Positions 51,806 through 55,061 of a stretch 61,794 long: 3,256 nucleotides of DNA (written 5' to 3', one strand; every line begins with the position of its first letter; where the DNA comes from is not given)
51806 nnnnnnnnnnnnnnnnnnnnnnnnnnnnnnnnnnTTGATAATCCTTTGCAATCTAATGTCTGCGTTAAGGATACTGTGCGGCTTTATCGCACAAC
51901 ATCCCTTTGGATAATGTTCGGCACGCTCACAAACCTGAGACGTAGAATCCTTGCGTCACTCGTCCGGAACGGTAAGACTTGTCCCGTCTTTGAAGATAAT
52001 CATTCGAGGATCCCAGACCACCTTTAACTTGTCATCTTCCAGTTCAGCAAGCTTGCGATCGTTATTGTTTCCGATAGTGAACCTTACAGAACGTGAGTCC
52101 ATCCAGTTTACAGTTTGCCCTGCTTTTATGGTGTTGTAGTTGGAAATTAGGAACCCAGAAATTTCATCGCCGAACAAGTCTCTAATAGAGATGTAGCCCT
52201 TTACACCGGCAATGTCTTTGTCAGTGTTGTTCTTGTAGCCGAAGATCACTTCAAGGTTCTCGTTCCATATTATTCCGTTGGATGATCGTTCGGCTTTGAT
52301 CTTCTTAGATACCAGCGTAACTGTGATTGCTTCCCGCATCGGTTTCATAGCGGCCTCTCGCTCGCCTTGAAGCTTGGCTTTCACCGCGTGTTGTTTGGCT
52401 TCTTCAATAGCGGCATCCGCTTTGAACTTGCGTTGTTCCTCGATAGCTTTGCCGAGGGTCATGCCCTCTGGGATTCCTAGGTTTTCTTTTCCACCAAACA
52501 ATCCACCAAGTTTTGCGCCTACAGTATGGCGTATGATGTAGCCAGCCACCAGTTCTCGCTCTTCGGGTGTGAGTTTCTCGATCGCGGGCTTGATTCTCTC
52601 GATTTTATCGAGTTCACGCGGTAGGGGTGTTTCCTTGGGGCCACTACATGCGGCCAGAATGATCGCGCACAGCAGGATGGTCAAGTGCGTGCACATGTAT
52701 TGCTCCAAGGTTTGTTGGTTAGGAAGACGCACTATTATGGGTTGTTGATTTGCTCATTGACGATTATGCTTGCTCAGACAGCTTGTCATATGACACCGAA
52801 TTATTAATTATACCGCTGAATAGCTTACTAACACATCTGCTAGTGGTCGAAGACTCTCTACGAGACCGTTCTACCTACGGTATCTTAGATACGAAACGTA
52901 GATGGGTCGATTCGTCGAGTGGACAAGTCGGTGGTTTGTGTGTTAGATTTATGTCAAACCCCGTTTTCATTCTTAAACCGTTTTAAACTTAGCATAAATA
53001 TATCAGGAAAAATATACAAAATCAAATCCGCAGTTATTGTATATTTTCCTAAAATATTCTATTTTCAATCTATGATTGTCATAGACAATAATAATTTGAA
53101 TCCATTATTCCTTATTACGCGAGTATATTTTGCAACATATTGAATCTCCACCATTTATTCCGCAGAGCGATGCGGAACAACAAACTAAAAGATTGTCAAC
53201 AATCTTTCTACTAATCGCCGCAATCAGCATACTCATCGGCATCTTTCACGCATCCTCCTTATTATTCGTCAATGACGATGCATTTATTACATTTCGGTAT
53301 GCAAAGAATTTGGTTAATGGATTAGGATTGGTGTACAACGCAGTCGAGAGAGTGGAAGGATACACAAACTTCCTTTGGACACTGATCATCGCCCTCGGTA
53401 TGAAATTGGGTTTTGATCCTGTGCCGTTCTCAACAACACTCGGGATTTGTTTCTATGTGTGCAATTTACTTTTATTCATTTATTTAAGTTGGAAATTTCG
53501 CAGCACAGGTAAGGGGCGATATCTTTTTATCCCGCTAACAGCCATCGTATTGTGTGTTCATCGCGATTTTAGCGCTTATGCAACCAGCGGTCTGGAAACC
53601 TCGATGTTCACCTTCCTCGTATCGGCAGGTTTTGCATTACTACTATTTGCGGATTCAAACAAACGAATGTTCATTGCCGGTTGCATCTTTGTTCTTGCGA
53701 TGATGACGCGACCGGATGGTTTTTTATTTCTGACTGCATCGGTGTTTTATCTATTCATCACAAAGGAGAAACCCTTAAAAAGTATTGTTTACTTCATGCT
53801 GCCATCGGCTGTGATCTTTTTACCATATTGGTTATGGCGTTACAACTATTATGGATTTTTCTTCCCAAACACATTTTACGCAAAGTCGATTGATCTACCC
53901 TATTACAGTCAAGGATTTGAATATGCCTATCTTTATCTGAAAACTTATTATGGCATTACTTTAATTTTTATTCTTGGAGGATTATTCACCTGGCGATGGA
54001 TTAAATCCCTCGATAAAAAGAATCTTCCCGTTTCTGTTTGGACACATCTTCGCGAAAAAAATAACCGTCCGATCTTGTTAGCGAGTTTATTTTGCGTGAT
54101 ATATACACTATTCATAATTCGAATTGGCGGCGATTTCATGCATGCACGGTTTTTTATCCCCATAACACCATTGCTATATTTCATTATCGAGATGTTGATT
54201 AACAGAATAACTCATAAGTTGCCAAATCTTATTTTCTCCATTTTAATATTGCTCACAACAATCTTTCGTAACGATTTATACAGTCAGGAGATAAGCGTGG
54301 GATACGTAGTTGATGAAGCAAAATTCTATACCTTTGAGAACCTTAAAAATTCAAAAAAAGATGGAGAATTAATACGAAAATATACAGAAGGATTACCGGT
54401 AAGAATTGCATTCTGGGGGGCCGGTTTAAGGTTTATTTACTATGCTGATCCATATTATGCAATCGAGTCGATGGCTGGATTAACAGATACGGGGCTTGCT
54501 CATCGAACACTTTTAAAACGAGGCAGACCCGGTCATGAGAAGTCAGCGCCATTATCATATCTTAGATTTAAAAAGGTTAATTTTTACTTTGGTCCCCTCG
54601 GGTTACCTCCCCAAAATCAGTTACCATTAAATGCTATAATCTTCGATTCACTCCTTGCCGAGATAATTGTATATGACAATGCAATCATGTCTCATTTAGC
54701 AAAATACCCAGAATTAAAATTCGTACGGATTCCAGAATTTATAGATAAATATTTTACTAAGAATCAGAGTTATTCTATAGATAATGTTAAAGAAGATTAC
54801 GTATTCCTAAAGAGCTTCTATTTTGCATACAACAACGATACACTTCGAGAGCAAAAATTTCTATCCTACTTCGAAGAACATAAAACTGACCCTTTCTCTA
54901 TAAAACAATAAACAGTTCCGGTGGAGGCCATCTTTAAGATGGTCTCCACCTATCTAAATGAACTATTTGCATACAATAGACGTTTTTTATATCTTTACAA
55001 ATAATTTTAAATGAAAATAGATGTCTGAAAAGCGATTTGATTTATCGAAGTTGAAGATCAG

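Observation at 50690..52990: GC-richer two-gene islet: a reader-domain/PD-(D/E)xK nuclease fusion plus a lipoprotein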

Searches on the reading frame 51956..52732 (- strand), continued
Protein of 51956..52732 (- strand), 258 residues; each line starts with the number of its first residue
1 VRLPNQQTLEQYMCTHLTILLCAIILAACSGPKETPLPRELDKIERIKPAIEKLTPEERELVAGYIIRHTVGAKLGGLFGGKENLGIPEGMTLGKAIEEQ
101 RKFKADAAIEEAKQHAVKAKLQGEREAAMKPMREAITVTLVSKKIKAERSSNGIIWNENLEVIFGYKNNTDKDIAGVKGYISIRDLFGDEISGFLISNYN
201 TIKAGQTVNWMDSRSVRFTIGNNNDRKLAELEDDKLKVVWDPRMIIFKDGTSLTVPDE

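Call 87: fold_search(model_id=the predicted structure, library=viral)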
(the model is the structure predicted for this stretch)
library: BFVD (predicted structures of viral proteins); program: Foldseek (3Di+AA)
matches with E <= 10: 1359; with E <= 0.001: 13
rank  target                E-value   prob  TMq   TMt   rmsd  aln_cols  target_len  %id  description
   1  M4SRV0                9.7e-09  1.00  0.38  0.54   3.5       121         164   19  (no name in the UniProt tables at hand)
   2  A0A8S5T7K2            4.6e-06  1.00  0.32  0.25  11.1       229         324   15  Sel1-like repeat [Myoviridae sp. cta6i12]
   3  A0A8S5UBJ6            3.1e-05  1.00  0.30  0.47   8.4       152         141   12  Uncharacterized protein [Caudovirales sp. ctcT39]
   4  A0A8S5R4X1            3.7e-05  1.00  0.27  0.26  14.9       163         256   13  Uncharacterized protein [Siphoviridae sp. ctyjS2]
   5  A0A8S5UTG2            2.0e-04  1.00  0.23  0.37  11.1       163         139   11  Uncharacterized protein [Myoviridae sp. ctYA416]
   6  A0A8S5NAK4            2.5e-04  1.00  0.27  0.15  13.2       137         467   11  RNA-binding protein [Phage sp. ctv3H3]
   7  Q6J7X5                3.4e-04  1.00  0.23  0.27   5.5       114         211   13  Pas56 [Actinoplanes phage phiAsp2]
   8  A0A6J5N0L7            4.5e-04  1.00  0.24  0.38  10.1       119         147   10  Uncharacterized protein [uncultured Caudovirales phage]
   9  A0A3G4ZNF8            4.5e-04  1.00  0.25  0.07   8.4       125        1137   13  DUF7932 domain-containing protein [Terrestrivirus sp.]
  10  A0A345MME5            5.8e-04  1.00  0.30  0.39  10.7       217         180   15  (no name in the UniProt tables at hand)
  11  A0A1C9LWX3            7.8e-04  1.00  0.26  0.43   9.7       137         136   14  Uncharacterized protein [Streptomyces phage Brataylor]
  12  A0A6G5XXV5            8.8e-04  1.00  0.28  0.08  10.8       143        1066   12  (no name in the UniProt tables at hand)
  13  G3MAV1                8.8e-04  1.00  0.21  0.37   7.9       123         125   17  Gp571 [Bacillus phage G]
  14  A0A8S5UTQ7            1.0e-03  1.00  0.25  0.44  10.3       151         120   10  Outer membrane protein assembly factor [Myoviridae sp. ctYA416]
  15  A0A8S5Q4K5            1.2e-03  1.00  0.29  0.23  16.1       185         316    9  Uncharacterized protein [Siphoviridae sp. ctQqU1]
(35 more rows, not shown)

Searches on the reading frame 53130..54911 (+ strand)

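Call 89: search_protein_families(library=ncbifam, proteins=[window:53130-54911:+], max_evalue=0.01)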
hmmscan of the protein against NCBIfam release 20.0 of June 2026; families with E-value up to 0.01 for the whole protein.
window:53130-54911:+ (593 aa): 2 families
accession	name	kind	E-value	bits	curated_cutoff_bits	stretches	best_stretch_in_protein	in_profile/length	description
NF041481.1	beta_arabfuran_tase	equivalog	1.2e-17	63.2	1050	1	28-353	9-357/633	terminal beta-(1->2)-arabinofuranosyltransferase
NF047440.1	LA3751_2_3_fam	subfamily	0.00075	18.4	200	1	108-375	101-376/460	LA_3751/LA_3752 family putative glycosyltransferase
